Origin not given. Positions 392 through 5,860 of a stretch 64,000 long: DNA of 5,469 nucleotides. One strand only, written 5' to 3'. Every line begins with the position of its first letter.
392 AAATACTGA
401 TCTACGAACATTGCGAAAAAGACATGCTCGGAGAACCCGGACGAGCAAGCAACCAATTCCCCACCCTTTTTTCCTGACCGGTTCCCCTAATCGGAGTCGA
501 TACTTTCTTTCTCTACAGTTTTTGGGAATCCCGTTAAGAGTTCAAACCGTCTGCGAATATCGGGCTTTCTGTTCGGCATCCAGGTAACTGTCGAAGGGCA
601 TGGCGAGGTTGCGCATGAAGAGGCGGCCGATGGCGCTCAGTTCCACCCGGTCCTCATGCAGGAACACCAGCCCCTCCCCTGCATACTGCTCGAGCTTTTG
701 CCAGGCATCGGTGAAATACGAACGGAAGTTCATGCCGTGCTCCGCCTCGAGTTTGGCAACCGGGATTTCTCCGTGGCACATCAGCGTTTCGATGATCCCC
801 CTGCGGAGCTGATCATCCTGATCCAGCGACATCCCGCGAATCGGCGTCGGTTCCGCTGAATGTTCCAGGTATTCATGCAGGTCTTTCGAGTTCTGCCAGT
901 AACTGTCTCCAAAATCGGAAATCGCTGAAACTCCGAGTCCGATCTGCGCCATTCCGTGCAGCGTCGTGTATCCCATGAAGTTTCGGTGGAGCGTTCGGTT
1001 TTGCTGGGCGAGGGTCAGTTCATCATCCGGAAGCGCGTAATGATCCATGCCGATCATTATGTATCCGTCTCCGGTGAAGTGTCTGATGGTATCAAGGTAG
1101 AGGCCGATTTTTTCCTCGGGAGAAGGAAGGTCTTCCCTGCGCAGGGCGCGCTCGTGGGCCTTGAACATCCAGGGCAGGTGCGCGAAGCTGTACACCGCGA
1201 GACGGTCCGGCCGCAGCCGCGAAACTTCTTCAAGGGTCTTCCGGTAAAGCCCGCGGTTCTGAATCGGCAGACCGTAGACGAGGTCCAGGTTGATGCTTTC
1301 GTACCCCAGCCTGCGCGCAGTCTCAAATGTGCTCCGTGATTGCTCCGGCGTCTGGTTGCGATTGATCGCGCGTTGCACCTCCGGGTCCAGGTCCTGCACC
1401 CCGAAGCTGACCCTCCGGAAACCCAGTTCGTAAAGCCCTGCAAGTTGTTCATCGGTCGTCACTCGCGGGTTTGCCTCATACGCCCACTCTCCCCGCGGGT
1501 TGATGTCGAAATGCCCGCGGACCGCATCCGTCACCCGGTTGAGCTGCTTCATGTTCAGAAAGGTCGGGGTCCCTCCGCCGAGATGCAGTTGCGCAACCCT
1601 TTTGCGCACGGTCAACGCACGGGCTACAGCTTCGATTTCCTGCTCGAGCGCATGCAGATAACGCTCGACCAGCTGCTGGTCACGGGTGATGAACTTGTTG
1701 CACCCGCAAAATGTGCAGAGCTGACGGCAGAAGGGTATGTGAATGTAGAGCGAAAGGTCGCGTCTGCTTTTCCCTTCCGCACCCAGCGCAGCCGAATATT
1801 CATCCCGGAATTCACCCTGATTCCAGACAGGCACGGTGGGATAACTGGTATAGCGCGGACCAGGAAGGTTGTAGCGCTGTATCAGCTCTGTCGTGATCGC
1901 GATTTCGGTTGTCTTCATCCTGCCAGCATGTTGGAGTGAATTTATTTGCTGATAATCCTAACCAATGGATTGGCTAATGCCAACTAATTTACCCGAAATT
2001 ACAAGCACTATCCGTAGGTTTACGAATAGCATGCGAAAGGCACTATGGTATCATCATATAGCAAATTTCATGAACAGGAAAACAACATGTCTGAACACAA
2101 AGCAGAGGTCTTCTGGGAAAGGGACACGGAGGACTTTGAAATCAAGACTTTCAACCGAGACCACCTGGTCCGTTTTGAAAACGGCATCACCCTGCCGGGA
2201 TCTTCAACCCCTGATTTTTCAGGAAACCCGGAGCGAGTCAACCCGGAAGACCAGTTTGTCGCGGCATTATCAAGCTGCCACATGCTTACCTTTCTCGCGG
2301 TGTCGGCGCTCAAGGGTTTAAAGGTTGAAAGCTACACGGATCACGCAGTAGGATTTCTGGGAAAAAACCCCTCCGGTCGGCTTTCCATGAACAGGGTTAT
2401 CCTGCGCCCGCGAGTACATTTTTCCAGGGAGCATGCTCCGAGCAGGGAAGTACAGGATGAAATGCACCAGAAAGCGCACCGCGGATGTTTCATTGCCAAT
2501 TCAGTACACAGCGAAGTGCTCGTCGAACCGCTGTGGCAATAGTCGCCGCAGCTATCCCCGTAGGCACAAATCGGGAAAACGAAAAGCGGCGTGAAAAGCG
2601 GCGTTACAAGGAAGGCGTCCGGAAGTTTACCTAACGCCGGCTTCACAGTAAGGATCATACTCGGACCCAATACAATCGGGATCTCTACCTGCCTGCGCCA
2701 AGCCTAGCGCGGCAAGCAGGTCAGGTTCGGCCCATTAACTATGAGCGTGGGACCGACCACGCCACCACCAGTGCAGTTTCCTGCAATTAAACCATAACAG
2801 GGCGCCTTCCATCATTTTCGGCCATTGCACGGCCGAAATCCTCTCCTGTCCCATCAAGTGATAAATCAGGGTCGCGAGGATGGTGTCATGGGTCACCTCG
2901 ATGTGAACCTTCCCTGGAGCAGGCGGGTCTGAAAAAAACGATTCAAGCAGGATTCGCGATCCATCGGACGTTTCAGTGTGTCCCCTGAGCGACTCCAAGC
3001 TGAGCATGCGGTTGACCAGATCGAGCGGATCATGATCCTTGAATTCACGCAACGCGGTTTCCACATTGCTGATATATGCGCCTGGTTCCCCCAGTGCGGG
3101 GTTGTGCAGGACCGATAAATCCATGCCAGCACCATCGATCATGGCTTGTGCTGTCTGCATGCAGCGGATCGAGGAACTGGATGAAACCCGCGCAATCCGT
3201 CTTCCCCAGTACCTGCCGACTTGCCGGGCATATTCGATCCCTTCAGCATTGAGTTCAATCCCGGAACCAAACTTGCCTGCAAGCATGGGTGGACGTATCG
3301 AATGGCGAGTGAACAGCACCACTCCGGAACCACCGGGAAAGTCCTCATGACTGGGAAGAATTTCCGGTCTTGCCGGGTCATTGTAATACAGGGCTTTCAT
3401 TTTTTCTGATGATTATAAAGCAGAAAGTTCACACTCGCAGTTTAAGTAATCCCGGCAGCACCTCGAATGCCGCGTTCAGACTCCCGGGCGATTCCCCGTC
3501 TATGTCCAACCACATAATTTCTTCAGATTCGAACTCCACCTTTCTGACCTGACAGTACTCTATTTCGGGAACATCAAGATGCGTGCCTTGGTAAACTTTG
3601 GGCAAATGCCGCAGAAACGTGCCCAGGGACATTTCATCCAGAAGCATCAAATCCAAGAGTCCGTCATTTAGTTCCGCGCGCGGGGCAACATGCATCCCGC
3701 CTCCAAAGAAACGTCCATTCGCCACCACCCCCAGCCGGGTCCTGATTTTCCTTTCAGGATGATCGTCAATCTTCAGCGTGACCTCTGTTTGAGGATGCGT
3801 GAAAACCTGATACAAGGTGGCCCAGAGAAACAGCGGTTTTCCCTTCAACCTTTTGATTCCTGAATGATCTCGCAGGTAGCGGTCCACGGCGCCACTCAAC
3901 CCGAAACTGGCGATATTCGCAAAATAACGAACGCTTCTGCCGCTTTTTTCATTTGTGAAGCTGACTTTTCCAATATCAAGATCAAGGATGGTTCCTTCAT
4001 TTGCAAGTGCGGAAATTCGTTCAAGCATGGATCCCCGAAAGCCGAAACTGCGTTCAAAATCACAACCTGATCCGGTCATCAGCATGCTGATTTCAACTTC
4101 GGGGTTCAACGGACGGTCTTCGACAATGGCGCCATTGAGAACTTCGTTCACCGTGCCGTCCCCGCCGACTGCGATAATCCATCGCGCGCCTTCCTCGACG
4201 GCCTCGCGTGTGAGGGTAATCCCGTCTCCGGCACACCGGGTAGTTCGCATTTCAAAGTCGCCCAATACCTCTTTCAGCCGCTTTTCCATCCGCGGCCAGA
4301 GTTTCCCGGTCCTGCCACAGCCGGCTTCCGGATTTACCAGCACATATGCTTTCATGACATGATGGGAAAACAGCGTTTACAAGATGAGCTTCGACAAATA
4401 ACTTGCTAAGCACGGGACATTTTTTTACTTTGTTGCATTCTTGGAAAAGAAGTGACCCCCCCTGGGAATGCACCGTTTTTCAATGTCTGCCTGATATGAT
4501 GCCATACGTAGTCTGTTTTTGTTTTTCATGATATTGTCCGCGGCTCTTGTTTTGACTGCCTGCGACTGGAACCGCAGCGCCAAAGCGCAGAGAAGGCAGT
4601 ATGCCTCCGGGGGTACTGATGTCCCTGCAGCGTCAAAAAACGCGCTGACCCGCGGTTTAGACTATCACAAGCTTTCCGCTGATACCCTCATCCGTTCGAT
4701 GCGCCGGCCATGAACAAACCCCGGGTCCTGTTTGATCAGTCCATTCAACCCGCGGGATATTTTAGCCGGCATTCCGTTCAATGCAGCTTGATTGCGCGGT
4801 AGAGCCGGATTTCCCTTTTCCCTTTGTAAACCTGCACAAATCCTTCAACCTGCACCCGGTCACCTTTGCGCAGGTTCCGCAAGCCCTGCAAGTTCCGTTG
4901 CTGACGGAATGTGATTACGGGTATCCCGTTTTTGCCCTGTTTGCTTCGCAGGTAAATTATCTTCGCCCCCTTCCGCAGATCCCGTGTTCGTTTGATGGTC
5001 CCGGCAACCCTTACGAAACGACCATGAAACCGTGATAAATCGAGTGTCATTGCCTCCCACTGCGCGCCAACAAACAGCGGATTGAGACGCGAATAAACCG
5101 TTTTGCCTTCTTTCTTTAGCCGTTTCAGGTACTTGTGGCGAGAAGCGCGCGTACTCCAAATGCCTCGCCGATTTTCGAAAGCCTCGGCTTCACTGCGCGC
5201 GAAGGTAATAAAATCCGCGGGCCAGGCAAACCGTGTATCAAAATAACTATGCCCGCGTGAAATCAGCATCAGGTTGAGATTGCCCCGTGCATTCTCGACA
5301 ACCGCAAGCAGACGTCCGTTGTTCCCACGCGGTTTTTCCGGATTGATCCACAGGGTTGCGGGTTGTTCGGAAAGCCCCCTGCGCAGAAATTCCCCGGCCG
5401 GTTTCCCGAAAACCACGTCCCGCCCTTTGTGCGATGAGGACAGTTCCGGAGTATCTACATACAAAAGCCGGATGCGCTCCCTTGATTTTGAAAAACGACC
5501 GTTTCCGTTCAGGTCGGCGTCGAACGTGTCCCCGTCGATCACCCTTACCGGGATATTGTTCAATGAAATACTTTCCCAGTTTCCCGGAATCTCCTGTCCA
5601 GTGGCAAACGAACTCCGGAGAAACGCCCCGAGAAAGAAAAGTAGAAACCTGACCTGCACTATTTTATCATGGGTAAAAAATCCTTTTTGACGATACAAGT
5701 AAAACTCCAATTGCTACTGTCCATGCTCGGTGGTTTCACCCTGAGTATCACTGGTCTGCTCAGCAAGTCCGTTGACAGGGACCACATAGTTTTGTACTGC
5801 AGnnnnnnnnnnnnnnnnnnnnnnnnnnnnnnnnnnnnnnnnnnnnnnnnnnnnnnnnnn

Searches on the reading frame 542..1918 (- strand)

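Call 71: search_protein_families(library=pfam, proteins=[window:542-1918:-], max_evalue=0.001)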
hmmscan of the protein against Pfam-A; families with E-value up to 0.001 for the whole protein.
window:542-1918:- (458 aa): 2 families
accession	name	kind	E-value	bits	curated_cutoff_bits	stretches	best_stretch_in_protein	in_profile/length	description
PF04055.27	Radical_SAM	-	4.3e-24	86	29.5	1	58-229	1-163/166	Radical SAM superfamily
PF06969.22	HemN_C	-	8.5e-08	32.6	24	1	365-434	1-67/67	HemN C-terminal domain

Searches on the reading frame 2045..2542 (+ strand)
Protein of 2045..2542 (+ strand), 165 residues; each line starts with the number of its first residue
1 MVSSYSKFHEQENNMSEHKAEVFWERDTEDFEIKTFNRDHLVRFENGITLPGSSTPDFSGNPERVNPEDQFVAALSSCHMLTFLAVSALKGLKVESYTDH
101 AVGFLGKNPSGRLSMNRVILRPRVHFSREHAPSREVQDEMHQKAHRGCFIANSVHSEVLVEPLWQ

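Call 71: search_protein_families(library=pfam, proteins=[window:2045-2542:+], max_evalue=0.001)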
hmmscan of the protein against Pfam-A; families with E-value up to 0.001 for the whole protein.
window:2045-2542:+ (165 aa): 1 family
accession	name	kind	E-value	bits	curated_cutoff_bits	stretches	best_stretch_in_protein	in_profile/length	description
PF02566.24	OsmC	-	3.9e-12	46.9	27.5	1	61-160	2-97/100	OsmC-like protein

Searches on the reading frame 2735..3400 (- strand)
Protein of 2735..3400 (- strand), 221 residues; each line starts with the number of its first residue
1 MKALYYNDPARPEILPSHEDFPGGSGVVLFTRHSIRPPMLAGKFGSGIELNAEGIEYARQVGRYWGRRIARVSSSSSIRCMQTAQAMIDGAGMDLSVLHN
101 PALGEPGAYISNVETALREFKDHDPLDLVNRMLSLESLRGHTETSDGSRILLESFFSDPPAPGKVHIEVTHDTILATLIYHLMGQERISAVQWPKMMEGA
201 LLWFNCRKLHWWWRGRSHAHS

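Call 71: search_protein_families(library=pfam, proteins=[window:2735-3400:-], max_evalue=0.001)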
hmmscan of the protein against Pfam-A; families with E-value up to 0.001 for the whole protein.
window:2735-3400:- (221 aa): 1 family
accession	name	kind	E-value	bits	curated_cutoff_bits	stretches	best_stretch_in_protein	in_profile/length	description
PF00300.27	His_Phos_1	-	4.9e-08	33.3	21.7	1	45-112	20-88/194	Histidine phosphatase superfamily (branch 1)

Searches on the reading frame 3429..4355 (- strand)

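Call 71: search_protein_families(library=pfam, proteins=[window:3429-4355:-], max_evalue=0.001)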
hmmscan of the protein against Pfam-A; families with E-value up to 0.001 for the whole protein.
window:3429-4355:- (308 aa): 2 families
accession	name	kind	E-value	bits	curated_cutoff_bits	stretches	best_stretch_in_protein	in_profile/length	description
PF19279.4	YegS_C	-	3.6e-32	111.7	27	1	152-306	6-156/158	YegS C-terminal NAD kinase beta sandwich-like domain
PF00781.29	DAGK_cat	-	1.3e-22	80.1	23.6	1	2-131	1-125/125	Diacylglycerol kinase catalytic domain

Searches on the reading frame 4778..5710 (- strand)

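Call 71: search_protein_families(library=pfam, proteins=[window:4778-5710:-], max_evalue=0.001)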
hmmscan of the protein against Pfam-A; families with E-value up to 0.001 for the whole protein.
window:4778-5710:- (310 aa): 4 families
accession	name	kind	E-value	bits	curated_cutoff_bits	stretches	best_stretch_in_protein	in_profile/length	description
PF00565.23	SNase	-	6.2e-09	36.7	21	1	79-186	1-106/107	Staphylococcal nuclease homologue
PF01336.31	tRNA_anti-codon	-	2.2e-06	27.9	27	1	233-303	1-69/75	OB-fold nucleic acid binding domain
PF13742.12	tRNA_anti_2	-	0.0001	22.9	27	1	231-304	20-90/95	OB-fold nucleic acid binding domain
PF12869.13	tRNA_anti-like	-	0.0001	22.3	23.5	1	227-295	67-135/146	tRNA_anti-like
